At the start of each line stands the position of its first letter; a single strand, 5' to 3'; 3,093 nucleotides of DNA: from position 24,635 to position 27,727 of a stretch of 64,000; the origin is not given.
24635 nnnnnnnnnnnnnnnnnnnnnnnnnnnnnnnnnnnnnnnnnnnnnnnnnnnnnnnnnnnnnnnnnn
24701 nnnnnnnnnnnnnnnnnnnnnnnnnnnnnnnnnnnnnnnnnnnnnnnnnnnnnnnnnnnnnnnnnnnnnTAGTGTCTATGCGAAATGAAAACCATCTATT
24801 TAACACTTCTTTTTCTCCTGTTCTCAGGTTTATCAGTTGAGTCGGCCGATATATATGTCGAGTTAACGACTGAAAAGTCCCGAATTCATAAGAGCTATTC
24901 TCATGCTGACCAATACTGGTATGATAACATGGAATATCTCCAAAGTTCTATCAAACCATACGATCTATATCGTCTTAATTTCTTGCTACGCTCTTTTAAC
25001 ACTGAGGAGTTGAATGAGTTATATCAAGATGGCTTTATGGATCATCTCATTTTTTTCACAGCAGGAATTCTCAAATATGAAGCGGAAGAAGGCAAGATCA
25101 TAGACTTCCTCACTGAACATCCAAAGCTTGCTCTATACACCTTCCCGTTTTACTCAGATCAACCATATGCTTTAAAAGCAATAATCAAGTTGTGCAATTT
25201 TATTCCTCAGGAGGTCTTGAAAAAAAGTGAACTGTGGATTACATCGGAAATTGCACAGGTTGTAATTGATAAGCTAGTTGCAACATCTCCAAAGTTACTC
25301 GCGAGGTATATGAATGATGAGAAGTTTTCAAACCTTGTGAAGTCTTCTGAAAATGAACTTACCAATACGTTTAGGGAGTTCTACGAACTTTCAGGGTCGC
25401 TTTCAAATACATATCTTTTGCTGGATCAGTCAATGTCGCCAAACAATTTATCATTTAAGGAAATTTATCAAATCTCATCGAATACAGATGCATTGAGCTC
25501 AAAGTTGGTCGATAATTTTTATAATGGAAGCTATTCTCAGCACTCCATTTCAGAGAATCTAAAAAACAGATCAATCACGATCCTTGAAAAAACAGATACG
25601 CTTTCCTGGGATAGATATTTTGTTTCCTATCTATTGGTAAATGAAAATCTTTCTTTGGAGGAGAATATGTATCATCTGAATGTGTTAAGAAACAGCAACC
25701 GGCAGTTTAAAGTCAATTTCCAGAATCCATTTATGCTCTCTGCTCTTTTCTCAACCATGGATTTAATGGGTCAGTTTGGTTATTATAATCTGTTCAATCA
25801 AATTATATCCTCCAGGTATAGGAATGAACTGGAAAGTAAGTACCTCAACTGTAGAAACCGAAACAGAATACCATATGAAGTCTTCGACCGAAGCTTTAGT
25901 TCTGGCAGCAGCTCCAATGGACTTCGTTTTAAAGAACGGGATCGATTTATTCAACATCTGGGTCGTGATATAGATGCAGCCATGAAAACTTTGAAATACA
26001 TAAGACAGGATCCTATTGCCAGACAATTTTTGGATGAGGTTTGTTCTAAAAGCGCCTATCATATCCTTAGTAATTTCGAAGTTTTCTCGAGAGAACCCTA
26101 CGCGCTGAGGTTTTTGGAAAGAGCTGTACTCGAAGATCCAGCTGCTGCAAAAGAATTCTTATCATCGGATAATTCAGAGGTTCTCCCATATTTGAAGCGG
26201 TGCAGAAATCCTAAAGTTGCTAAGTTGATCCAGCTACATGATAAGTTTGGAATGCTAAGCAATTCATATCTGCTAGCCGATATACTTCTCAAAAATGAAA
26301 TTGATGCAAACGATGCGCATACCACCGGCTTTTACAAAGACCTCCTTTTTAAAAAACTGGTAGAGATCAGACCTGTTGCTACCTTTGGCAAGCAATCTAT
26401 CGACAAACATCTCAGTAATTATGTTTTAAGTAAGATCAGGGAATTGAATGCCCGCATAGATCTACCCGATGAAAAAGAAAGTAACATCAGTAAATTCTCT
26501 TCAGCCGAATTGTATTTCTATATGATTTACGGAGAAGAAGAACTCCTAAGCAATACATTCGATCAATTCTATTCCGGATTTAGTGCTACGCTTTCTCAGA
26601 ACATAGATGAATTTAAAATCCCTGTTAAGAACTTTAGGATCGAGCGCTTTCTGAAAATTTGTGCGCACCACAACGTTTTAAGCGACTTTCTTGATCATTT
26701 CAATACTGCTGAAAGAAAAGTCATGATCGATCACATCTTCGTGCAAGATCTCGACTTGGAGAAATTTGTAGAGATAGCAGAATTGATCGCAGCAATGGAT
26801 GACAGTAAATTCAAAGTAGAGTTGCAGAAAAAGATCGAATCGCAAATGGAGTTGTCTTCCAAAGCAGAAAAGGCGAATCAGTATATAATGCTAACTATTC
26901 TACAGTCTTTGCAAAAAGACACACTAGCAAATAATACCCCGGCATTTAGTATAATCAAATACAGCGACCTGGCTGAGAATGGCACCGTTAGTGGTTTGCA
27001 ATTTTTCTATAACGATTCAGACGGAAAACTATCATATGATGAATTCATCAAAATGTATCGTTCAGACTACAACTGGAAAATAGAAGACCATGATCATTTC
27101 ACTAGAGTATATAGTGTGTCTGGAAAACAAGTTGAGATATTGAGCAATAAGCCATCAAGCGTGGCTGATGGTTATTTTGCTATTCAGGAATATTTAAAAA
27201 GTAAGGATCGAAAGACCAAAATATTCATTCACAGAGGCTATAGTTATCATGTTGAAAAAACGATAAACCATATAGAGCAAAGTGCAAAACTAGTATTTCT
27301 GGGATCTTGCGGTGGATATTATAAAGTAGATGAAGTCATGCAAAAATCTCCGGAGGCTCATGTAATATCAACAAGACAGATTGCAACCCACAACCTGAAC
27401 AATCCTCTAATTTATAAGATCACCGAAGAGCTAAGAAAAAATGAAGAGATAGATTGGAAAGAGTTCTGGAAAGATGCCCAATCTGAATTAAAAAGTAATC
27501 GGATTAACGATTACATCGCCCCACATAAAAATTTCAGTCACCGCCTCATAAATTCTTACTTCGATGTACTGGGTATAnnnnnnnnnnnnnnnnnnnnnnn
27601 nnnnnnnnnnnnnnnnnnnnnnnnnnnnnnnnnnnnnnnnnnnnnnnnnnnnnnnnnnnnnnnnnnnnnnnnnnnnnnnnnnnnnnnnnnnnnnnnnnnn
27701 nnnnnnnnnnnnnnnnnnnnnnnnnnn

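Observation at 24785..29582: Tandem, translationally coupled pair of large secreted paralogs (931 and 672 aa) with no recognisable family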

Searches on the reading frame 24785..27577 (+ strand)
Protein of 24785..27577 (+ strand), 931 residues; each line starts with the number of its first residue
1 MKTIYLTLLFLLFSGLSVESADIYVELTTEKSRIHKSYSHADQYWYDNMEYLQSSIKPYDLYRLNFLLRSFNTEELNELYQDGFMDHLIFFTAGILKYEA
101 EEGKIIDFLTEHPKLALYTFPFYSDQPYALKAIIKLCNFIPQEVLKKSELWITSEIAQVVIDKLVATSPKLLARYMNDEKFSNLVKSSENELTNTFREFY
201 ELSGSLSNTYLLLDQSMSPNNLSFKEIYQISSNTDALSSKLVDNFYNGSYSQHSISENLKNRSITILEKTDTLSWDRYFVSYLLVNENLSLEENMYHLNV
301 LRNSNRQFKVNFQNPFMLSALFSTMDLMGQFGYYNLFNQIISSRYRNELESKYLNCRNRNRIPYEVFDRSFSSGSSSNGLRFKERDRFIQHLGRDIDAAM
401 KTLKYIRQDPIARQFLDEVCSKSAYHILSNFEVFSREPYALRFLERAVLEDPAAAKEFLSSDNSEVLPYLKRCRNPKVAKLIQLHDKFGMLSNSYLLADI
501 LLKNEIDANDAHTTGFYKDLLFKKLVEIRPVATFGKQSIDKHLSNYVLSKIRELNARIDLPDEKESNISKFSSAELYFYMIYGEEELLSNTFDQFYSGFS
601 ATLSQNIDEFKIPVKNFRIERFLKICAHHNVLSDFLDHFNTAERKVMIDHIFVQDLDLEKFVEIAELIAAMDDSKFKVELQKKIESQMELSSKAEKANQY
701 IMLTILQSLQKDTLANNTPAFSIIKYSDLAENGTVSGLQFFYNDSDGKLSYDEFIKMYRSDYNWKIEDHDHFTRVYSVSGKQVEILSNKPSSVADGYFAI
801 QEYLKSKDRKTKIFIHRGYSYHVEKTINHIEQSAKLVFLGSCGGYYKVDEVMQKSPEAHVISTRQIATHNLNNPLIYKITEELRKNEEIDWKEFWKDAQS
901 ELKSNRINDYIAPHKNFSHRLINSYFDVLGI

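Call 4: search_protein_families(library=pfam, proteins=[window:24785-27577:+], max_evalue=1)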
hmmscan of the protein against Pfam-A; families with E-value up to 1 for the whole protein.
window:24785-27577:+ (931 aa): 2 families
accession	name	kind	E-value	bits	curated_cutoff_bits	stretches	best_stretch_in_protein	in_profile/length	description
PF00036.39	EF-hand_1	-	0.061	13.3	25.4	1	744-759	12-27/29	EF hand domain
PF13499.12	EF-hand_7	-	0.1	13.4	30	1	744-759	52-67/67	EF-hand domain pair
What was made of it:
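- A weak EF-hand-like match over the D-x-D-G..S..F stretch of ORF1 (E=0.06, below threshold, call 4) hints at cation binding.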

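Call 5: search_protein_families(library=ncbifam, proteins=[window:24785-27577:+], max_evalue=1)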
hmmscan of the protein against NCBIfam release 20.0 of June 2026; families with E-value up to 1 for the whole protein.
window:24785-27577:+ (931 aa): 1 family
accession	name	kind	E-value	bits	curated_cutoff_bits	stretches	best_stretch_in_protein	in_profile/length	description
TIGR00065.1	ftsZ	equivalog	0.24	10.7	295.2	1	623-689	245-312/353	cell division protein FtsZ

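Call 6: search_solved_structures(query=window:24785-27577:+, max_evalue=10)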
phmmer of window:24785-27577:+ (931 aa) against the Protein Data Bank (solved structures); distinct sequences matched with E-value up to 10: 0.

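Call 9: find_homologous_proteins(query=window:24785-27577:+)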
Query window:24785-27577:+: 8000 candidates shared short words with the query, none scored E <= 0.001.
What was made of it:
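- Tried and rejected: Word-indexed homologue search with ORF1 returned nothing (call 9).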

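Call 52: search_protein_families(library=padloc, proteins=[window:24785-27577:+], max_evalue=0.1)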
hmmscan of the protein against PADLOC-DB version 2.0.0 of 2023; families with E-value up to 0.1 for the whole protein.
window:24785-27577:+ (931 aa): 0 families
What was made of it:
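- No match in PADLOC (call 52).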

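Call 58: list_cluster_members(proteins=[window:24785-27577:+, P0013, P0015, P0023, P0027, P0045, P0058, P0066, P0083, P0097])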
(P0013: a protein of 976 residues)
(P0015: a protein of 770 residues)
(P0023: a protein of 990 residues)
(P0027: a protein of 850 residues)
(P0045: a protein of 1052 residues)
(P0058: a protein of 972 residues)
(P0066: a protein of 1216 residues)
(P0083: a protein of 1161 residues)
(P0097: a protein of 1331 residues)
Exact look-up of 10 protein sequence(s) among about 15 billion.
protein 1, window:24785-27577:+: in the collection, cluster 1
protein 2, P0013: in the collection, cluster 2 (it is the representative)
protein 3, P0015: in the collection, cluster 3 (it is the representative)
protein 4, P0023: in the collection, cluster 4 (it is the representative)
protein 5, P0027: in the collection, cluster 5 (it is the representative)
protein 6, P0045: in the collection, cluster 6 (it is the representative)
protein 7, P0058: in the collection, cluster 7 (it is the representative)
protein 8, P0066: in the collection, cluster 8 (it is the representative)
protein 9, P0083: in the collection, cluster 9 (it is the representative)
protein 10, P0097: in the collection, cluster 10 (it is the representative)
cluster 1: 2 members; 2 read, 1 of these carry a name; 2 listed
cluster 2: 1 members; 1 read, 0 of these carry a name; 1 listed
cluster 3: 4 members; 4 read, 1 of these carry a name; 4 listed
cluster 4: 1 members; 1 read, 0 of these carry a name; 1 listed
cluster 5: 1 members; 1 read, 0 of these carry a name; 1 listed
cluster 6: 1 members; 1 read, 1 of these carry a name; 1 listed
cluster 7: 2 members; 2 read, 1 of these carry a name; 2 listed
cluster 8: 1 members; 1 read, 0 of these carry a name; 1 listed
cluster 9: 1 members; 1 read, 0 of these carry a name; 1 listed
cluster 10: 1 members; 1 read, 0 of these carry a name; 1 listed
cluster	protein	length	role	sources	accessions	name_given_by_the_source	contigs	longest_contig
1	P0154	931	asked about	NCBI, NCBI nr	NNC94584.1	MAG: hypothetical protein HKN92_03410 [Chitinophagales bacterium] | hypothetical protein [Chitinophagales bacterium]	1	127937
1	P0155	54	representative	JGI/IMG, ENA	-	-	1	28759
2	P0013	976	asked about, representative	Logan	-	-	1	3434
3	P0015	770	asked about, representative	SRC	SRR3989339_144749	-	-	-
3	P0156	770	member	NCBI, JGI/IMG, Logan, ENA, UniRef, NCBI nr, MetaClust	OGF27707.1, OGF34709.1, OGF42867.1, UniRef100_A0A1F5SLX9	hypothetical protein A2303_00575 [Candidatus Falkowbacteria bacterium RIFOXYB2_FULL_47_14] | Uncharacterized protein n=1 Tax=Candidatus Falkowbacteria bacterium RIFOXYA2_FULL_47_19 ... | MAG: hypothetical protein A2227_03980 [Candidatus Falkowbacteria bacterium ...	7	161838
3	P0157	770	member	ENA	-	-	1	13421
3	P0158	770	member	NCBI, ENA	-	-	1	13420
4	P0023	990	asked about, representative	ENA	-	-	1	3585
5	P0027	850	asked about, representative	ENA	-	-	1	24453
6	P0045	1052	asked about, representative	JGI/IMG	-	hypothetical protein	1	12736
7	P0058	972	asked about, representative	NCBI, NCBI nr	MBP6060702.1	MAG: hypothetical protein KA515_01705 [Candidatus Pacebacteria bacterium] | hypothetical protein [Candidatus Paceibacterota bacterium]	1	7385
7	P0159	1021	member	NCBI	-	-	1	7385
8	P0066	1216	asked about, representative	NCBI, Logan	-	-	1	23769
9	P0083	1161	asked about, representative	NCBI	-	-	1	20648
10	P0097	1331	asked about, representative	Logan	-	-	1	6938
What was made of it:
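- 24785..27580 (+): ORF1, the 'long' paralogue (931 aa; NNC94584.1, HKN92_03410). GenBank name 'hypothetical protein' (call 58).
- Tried and rejected: This was a database artefact: ORF1 is filed under a 54-aa cluster representative (call 58).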
